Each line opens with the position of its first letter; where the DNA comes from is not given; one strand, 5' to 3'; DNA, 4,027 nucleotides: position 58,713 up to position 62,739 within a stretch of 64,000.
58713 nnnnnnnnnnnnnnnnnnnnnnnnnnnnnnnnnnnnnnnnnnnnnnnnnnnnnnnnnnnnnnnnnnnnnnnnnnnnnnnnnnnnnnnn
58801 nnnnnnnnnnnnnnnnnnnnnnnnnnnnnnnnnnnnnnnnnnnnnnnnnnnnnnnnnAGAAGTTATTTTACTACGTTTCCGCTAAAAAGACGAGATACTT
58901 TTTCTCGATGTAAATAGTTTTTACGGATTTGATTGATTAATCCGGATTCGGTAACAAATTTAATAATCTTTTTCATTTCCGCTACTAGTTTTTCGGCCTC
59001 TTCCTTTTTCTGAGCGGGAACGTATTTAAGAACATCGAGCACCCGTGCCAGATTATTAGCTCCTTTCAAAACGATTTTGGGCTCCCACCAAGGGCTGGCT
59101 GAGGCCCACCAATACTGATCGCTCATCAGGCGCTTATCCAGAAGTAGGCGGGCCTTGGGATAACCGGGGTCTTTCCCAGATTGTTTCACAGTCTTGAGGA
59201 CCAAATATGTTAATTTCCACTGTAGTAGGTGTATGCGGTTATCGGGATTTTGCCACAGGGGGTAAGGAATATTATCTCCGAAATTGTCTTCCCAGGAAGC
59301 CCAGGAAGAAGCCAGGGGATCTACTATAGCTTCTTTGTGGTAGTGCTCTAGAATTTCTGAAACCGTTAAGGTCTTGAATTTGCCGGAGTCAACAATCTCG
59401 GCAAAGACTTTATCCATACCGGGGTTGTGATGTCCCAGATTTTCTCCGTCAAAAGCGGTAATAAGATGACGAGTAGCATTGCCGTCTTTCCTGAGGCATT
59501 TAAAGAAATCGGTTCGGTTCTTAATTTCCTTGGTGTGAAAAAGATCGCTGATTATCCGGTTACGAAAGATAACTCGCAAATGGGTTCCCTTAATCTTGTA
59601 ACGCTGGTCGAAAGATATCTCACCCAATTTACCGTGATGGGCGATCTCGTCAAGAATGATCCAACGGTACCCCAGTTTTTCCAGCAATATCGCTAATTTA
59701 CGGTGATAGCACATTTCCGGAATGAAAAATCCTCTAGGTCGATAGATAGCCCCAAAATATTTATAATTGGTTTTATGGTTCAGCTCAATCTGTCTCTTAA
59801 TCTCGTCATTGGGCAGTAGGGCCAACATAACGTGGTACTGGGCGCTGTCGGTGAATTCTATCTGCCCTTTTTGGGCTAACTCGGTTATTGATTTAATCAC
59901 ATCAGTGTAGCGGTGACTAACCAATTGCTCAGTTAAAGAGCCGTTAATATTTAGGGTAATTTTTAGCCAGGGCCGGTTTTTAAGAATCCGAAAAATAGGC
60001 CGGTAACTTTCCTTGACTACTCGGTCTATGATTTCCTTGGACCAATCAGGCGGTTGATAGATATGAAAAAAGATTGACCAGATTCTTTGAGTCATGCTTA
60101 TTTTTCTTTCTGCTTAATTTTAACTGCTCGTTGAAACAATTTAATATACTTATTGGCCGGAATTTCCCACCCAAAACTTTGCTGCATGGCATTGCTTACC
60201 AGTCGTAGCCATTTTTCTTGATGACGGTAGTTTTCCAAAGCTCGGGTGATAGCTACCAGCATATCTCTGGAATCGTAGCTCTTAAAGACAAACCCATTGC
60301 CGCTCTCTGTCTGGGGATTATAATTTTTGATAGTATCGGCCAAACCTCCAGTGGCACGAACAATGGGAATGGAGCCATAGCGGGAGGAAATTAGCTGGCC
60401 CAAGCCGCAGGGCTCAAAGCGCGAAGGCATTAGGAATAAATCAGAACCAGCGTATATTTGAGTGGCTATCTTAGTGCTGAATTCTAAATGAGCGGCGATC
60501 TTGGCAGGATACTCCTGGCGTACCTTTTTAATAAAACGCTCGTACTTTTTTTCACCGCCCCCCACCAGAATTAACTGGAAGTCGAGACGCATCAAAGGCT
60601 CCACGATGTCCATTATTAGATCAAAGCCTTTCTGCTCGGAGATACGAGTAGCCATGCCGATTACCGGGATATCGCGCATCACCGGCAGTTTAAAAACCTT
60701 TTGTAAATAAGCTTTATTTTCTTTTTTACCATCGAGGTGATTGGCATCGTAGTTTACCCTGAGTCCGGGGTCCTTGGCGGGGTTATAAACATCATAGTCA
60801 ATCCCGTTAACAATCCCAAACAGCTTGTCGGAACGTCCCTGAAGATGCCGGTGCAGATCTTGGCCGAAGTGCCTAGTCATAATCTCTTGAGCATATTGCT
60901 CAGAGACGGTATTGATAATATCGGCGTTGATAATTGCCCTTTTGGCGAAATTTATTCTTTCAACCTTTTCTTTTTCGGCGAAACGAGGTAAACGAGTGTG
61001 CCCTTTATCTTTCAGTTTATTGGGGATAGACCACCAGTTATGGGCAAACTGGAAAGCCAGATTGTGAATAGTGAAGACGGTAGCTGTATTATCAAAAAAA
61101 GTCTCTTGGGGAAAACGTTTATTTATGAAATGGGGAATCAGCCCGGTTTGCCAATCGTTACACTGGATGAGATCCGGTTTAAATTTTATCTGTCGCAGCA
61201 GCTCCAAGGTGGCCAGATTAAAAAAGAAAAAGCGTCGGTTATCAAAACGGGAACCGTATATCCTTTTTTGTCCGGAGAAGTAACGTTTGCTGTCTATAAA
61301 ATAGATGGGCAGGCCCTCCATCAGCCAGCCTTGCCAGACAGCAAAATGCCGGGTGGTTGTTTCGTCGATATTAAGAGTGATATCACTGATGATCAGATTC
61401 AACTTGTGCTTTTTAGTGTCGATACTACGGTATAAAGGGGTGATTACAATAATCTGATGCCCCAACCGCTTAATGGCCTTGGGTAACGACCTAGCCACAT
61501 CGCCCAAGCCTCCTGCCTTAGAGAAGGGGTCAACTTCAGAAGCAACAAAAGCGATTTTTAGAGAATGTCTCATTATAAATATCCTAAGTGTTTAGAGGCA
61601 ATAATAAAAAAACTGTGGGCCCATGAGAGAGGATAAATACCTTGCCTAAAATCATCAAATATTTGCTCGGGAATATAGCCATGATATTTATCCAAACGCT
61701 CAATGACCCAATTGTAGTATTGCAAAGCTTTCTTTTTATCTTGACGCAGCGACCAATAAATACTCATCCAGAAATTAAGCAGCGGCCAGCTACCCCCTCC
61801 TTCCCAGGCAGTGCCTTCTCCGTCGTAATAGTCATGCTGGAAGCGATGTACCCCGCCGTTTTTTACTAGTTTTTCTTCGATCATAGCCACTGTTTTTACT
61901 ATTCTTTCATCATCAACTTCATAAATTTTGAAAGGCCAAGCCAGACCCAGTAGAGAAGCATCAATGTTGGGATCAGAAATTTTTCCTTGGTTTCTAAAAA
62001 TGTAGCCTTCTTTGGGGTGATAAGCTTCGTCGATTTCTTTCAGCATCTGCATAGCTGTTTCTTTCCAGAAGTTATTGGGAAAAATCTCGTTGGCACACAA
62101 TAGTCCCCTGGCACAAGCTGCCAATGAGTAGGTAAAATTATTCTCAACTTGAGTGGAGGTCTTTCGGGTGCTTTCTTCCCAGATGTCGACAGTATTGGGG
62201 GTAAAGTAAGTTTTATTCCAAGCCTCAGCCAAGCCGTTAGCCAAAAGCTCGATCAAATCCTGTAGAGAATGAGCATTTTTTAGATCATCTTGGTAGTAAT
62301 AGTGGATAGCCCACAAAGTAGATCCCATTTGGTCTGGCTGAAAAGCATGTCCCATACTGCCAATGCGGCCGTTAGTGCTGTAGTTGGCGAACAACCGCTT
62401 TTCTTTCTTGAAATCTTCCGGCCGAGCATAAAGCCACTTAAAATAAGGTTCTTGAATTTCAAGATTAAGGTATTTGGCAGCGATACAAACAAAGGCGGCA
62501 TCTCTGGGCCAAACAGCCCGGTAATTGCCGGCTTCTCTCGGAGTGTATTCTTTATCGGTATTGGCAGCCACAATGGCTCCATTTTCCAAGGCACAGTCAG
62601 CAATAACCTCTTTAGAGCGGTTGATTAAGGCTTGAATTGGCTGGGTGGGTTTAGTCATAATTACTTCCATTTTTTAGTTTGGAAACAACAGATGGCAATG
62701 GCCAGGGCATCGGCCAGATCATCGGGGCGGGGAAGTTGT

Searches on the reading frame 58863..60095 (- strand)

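Call 81: search_protein_families(library=pfam, max_evalue=1e-8, proteins=[window:58863-60095:-])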
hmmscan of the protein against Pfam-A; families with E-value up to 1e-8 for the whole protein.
window:58863-60095:- (410 aa): 1 family
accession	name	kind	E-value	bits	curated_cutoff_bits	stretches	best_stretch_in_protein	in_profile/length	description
PF03065.20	Glyco_hydro_57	-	9.6e-32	110.9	21.2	1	13-258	30-288/291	Glycosyl hydrolase family 57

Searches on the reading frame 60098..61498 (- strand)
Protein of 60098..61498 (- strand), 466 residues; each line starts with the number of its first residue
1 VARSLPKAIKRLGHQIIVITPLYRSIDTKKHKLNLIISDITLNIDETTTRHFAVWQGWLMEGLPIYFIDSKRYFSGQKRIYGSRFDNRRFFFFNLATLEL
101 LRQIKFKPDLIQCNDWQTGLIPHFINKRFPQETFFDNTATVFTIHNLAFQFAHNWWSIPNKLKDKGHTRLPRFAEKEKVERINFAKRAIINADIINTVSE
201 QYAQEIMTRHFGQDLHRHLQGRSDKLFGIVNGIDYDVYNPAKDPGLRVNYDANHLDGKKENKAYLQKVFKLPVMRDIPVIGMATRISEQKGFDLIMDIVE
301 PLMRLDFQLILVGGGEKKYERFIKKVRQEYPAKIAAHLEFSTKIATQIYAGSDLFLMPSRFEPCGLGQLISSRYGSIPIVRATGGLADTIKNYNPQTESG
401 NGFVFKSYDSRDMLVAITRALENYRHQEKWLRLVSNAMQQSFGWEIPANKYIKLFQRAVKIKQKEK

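Call 81: search_protein_families(library=pfam, max_evalue=1e-8, proteins=[window:60098-61498:-])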
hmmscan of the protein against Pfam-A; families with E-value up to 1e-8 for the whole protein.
window:60098-61498:- (466 aa): 3 families
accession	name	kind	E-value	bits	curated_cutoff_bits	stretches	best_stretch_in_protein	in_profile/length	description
PF08323.17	Glyco_transf_5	-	5.4e-54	183.9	22.7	1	1-220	21-238/239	Starch synthase catalytic domain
PF00534.26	Glycos_transf_1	-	7.4e-15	55.3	26.4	1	276-430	14-165/172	Glycosyl transferases group 1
PF13692.12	Glyco_trans_1_4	-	3.4e-11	44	27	1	278-423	2-142/142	Glycosyl transferases group 1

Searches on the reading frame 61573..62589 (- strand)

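Call 81: search_protein_families(library=pfam, max_evalue=1e-8, proteins=[window:61573-62589:-])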
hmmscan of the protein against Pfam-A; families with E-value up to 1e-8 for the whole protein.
window:61573-62589:- (338 aa): 1 family
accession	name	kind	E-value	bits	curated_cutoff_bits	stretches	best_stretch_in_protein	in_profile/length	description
PF00723.27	Glyco_hydro_15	-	5.4e-15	55.7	22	1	4-277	24-329/427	Glycosyl hydrolases family 15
